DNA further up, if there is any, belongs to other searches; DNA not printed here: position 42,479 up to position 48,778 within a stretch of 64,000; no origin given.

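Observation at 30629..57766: Single 27.1-kb gene encoding a 9,045-aa GLUG-repeat lipoprotein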

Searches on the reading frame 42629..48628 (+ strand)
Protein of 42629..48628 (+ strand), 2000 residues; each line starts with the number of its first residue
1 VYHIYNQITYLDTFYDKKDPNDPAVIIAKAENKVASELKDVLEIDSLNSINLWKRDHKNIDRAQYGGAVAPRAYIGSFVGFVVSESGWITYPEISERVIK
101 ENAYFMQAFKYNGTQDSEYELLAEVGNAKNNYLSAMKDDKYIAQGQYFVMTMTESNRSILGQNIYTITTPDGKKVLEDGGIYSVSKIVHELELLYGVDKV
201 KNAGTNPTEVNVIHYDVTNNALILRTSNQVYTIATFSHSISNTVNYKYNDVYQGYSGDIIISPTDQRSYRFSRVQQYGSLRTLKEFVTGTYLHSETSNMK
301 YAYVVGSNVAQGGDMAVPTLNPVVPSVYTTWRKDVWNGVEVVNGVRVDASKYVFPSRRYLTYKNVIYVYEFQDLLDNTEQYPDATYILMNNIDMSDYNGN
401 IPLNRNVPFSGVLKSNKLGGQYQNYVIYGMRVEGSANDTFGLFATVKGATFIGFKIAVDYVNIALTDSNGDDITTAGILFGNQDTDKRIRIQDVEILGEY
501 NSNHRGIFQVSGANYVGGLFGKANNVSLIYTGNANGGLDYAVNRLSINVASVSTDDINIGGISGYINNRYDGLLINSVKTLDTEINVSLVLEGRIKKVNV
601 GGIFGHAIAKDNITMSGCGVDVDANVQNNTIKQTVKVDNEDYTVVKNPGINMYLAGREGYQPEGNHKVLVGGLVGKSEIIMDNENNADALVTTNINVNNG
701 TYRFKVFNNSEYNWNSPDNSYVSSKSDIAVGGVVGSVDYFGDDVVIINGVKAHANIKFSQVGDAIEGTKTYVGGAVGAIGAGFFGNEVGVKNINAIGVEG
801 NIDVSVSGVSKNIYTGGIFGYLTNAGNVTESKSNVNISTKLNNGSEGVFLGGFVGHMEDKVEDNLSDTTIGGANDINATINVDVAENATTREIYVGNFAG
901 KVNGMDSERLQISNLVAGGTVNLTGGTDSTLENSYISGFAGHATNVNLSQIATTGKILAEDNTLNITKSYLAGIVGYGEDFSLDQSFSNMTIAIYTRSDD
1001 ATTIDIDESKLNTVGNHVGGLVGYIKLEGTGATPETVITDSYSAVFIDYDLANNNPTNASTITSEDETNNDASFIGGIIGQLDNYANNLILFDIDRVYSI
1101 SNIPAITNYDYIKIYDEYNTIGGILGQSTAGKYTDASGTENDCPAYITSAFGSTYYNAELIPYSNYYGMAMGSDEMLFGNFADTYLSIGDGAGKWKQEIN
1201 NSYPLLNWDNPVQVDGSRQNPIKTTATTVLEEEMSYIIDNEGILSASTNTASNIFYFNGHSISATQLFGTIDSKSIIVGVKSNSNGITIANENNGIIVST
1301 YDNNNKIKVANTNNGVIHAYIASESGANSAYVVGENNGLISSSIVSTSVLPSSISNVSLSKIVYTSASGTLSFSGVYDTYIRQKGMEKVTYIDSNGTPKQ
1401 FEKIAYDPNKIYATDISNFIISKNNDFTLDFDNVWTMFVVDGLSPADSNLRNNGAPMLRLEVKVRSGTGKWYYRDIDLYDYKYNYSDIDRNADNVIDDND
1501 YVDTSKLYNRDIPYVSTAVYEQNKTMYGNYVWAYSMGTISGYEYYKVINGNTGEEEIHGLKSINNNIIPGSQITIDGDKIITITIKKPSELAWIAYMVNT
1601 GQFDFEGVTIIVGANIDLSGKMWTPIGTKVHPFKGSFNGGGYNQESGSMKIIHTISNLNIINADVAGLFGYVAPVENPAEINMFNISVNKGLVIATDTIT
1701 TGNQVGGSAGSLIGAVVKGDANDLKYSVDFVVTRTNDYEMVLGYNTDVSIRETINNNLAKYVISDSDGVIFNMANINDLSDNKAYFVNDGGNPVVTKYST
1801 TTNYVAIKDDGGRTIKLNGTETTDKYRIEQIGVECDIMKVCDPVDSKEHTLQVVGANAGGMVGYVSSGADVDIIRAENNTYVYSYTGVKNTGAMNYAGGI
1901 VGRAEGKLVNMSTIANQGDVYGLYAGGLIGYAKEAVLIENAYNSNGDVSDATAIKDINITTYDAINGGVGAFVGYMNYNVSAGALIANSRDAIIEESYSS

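Call 6: search_protein_families(library=pfam, proteins=[window:42629-48628:+], max_evalue=0.01)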
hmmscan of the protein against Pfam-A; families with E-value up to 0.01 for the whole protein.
window:42629-48628:+ (2000 aa): 0 families

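Call 7: search_protein_families(library=pfam, proteins=[window:42629-48628:+], max_evalue=10)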
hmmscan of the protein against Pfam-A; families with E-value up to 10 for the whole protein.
window:42629-48628:+ (2000 aa): 1 family
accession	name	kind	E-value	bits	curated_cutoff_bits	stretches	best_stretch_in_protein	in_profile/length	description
PF00235.25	Profilin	-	0.024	15.2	25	1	1227-1318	37-119/127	Profilin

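Call 8: search_protein_families(library=ncbifam, proteins=[window:42629-48628:+], max_evalue=1)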
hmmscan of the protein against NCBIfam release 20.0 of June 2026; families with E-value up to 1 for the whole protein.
window:42629-48628:+ (2000 aa): 0 families
